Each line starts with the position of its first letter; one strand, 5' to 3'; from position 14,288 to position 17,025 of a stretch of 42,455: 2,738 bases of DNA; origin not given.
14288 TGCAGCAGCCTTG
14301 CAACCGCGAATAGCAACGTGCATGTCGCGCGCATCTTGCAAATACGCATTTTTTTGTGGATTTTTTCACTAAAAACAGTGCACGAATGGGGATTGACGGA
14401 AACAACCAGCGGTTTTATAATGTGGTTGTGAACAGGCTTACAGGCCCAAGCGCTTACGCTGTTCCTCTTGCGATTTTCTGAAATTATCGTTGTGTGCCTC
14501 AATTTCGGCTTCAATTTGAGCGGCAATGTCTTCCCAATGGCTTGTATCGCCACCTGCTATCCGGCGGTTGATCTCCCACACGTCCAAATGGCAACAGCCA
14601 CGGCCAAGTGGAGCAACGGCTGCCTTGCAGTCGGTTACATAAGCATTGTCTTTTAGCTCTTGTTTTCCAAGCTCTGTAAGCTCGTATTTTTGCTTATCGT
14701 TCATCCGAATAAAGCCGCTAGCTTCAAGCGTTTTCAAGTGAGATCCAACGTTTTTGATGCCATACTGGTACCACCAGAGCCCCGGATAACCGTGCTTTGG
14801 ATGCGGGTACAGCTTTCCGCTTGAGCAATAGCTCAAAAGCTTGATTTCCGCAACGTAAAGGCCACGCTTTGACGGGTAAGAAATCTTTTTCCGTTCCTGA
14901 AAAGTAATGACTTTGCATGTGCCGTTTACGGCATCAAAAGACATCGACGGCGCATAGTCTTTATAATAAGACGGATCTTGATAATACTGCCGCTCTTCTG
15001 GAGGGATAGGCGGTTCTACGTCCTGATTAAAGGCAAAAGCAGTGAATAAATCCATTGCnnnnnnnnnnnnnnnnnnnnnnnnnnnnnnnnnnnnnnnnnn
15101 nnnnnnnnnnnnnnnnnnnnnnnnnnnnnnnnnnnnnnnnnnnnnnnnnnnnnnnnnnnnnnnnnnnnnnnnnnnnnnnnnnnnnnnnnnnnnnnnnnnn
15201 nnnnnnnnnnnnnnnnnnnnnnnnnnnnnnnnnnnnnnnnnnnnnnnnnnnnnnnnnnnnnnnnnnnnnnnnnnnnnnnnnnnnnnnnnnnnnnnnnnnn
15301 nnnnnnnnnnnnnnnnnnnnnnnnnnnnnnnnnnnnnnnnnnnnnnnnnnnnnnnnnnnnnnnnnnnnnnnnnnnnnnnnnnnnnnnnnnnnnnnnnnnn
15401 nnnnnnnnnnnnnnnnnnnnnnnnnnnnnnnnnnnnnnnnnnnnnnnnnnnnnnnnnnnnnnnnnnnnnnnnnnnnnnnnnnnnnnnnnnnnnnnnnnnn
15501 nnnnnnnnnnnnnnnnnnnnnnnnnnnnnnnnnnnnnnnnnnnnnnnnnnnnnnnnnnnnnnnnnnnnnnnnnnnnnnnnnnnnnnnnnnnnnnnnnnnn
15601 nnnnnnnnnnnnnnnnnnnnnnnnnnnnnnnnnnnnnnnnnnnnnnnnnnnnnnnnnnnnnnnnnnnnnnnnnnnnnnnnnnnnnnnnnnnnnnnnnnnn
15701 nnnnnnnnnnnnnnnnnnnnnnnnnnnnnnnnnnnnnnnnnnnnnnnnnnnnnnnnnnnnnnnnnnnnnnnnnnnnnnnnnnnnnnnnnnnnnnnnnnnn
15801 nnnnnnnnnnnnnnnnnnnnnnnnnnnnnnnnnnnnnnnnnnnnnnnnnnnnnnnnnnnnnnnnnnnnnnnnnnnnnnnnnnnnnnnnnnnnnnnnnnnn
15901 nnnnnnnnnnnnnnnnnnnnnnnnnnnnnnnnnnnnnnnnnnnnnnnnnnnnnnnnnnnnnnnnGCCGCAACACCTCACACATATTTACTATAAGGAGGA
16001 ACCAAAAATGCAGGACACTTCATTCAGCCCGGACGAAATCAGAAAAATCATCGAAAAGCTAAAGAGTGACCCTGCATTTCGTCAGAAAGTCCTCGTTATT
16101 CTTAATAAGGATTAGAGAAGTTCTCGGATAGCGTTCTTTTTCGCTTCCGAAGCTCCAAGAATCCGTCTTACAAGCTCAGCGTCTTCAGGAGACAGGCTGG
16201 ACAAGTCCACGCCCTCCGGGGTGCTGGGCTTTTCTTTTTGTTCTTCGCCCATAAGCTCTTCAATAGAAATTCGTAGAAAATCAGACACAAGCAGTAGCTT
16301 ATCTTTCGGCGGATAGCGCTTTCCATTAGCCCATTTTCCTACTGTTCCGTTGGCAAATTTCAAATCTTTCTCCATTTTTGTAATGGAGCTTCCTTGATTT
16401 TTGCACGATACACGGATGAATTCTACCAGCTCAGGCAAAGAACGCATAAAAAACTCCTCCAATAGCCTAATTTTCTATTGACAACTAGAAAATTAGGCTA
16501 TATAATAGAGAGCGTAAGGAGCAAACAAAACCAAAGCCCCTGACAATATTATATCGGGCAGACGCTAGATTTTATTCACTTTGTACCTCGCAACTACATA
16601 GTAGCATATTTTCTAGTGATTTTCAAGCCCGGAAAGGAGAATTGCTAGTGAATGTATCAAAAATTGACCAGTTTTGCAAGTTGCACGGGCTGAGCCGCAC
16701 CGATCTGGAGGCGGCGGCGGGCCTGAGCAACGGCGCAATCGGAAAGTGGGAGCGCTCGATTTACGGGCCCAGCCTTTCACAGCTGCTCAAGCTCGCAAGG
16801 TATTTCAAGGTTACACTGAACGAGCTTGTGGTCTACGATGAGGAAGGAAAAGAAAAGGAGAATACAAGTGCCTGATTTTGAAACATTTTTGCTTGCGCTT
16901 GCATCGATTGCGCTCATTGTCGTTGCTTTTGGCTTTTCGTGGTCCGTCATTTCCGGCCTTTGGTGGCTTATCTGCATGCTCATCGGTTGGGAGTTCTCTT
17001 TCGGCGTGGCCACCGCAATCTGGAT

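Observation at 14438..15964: AT-rich two-gene cassette (2-TM membrane protein plus wHTH-like protein) in the integrase-to-repressor hotspot: candidate prophage defence or exclusion system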

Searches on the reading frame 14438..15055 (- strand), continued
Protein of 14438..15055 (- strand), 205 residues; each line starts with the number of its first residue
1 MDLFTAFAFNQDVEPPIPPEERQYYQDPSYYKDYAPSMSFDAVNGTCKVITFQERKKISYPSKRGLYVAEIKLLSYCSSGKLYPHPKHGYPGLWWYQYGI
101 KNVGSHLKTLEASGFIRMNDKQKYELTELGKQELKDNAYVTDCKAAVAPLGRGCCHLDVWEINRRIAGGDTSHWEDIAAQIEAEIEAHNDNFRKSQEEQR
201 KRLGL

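Call 61: search_protein_families(library=padloc, alignment_id=A4, max_evalue=0.00001)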
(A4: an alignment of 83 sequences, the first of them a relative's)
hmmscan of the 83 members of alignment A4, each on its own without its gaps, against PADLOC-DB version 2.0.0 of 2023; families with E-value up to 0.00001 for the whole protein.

A. member 1, L009:4036-4989:+ (318 aa): 0 families

B. families by the number of members that match (of 83 scanned): 57 families (the first 25 are shown)
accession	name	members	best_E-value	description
PDLC03954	RmrA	4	2.6e-15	-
PDLC04134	mad2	3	9.4e-24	mads_2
PDLC03949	RmrA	3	4e-13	-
PDLC03947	RmrA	3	2.4e-11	-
PDLC02926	HTH_VI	3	3.1e-10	-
PDLC03952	RmrA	3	4.8e-10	-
PDLC03945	RmrA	3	1.1e-08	-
PDLC04142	capH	3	1.8e-08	capH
PDLC04910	PDC-S11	2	1.1e-41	-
PDLC04913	PDC-S11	2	1.8e-38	-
PDLC04909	PDC-S11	2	1.1e-36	-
PDLC04915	PDC-S11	2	3e-32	-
PDLC04916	PDC-S11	2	2.2e-28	-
PDLC03944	RmrA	2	3.1e-07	-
PDLC03976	PD-Lambda-1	1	3e-154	-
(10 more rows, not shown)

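Call 86: search_dna_similar(query=window:14438-15055:-, collection=phages, mode=protein, max_evalue=0.001, max_rows=20)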
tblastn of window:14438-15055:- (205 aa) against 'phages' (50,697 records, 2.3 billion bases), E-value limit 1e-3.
No match.

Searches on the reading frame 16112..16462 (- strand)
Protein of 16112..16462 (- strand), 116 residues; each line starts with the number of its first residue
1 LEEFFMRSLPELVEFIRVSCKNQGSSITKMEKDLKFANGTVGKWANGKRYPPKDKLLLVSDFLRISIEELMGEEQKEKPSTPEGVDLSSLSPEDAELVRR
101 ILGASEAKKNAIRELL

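Call 3: search_protein_families(library=pfam, proteins=[window:16112-16462:-], max_evalue=1)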
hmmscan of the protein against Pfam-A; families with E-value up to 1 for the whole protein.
window:16112-16462:- (116 aa): 5 families
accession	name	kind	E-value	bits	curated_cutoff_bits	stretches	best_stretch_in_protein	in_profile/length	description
PF01381.28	HTH_3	-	0.00011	22.6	23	1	21-70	6-55/55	Helix-turn-helix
PF13443.12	HTH_26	-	0.0017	19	22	1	17-72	3-59/63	Cro/C1-type HTH DNA-binding domain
PF12006.13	DUF3500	-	0.084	12.8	27.2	1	61-103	182-218/297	Protein of unknown function (DUF3500)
PF24028.1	DUF7339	-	0.16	12.4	27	1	11-43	5-37/115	Domain of unknown function (DUF7339)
PF20606.3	DUF6799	-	0.2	11.9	26.8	1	21-41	14-34/63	Domain of unknown function (DUF6799)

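Call 4: search_protein_families(library=phrogs, proteins=[window:16112-16462:-], max_evalue=1)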
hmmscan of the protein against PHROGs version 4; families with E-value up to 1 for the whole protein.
window:16112-16462:- (116 aa): 14 families
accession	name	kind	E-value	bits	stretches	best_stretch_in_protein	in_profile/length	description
phrog_8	-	transcription regulation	6.8e-13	49.8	1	10-100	75-150/346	transcriptional regulator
phrog_2967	-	transcription regulation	4.9e-07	30.5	1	16-82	15-78/225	transcriptional regulator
phrog_4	-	transcription regulation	7.6e-07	29.4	1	15-96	140-212/400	transcriptional repressor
phrog_18248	-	transcription regulation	7.9e-06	26.2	1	12-71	3-60/264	transcriptional regulator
phrog_3037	-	transcription regulation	0.00012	22.9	1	23-83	27-87/189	transcriptional repressor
phrog_638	-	transcription regulation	0.0066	17.3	1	25-82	18-75/145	transcriptional regulator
phrog_2328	-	transcription regulation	0.0089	16.8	1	18-89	22-92/128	transcriptional repressor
phrog_2439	-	transcription regulation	0.012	15.5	1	16-98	12-91/367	transcriptional regulator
phrog_35384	-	tail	0.013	16.8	1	44-113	57-129/134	tail assembly chaperone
phrog_2727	-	unknown function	0.031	15.2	1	10-54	12-55/176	-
phrog_3949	-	transcription regulation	0.054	14.5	1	28-99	30-104/161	transcriptional repressor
phrog_4583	-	transcription regulation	0.073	14.1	1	11-78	10-77/81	transcriptional repressor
phrog_35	-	transcription regulation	0.097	13.7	1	24-70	86-133/181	transcriptional repressor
phrog_6224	-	unknown function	0.36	12.1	1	12-48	31-66/76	-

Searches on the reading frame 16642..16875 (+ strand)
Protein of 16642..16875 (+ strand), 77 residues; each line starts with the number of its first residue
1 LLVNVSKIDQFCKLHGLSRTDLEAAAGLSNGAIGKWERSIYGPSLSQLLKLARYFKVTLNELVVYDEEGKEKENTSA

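Call 3: search_protein_families(library=pfam, proteins=[window:16642-16875:+], max_evalue=1)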
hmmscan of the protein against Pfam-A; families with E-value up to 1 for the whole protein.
window:16642-16875:+ (77 aa): 6 families
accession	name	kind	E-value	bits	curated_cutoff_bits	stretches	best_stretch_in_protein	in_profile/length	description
PF01381.28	HTH_3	-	3.7e-12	46.5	23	1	11-62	4-55/55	Helix-turn-helix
PF13443.12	HTH_26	-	5.7e-09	36.5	22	1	7-67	1-62/63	Cro/C1-type HTH DNA-binding domain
PF13560.12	HTH_31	-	1.9e-05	25.3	27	1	15-61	13-60/64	Helix-turn-helix domain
PF11020.14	DUF2610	-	0.03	14.7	21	1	44-65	53-74/81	Domain of unknown function (DUF2610)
PF12844.13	HTH_19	-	0.063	13.6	30.2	1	16-62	12-58/64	Helix-turn-helix domain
PF01110.22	CNTF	-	0.15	11.9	22.7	1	7-63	34-91/194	Ciliary neurotrophic factor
